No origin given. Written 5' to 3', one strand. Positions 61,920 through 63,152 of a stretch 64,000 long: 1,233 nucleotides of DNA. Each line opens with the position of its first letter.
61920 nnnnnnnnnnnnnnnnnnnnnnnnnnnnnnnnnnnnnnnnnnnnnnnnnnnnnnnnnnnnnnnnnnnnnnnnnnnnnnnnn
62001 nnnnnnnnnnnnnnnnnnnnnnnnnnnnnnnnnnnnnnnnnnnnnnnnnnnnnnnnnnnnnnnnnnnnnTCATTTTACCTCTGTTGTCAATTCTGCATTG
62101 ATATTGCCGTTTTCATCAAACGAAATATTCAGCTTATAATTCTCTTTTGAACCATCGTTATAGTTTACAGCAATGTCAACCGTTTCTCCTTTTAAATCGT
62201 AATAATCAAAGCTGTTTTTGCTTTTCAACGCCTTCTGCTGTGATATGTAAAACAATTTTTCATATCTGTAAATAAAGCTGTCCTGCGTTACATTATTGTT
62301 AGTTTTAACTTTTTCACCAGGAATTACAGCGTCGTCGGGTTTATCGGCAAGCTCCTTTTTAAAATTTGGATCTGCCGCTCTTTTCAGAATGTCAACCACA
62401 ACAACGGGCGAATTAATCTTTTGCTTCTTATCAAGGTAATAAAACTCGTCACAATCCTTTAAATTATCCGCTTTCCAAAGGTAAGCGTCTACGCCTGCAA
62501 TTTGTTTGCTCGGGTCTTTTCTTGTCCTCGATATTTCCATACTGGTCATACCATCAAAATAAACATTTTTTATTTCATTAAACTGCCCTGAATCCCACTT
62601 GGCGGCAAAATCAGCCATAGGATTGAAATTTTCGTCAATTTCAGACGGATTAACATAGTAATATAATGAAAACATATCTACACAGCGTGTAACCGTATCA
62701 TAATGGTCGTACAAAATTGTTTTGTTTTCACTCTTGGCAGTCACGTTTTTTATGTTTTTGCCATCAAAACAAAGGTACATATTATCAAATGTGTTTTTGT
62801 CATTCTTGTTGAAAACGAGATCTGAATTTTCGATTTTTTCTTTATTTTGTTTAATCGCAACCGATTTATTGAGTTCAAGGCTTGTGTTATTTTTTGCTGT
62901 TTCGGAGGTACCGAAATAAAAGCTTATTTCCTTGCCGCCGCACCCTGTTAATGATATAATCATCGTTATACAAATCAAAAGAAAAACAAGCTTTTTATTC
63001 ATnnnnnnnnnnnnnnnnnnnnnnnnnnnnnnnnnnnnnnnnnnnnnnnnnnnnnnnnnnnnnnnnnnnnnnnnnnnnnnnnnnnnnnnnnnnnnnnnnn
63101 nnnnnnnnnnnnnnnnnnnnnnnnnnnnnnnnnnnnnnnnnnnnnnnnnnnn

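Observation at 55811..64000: Three paralogous extracellular proteins share a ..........-x(4-11)-C motif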

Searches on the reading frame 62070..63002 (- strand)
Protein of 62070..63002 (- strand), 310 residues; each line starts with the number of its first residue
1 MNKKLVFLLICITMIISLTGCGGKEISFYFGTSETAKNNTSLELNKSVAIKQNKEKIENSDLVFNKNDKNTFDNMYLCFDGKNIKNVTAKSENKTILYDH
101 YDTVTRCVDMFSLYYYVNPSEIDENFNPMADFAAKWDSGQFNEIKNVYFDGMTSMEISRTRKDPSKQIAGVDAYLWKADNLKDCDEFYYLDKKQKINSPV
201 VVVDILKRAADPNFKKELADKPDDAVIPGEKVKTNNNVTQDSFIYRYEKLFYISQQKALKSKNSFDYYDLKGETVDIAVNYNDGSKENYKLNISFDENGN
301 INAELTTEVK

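Call 5: search_protein_families(library=pfam, proteins=[window:62070-63002:-], max_evalue=1)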
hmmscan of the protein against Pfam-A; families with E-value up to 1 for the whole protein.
window:62070-63002:- (310 aa): 1 family
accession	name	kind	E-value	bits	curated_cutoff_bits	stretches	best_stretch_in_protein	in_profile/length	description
PF08000.17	bPH_1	-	0.035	14.5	27.7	1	207-271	8-71/122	Bacterial PH domain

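Call 6: search_protein_families(library=ncbifam, proteins=[window:62070-63002:-], max_evalue=1)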
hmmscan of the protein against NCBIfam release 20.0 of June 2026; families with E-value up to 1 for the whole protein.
window:62070-63002:- (310 aa): 1 family
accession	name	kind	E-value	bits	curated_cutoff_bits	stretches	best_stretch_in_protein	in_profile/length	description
NF041193.1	lipo_SP0191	subfamily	0.00071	19.6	75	1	3-92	2-86/190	SP0191 family lipoprotein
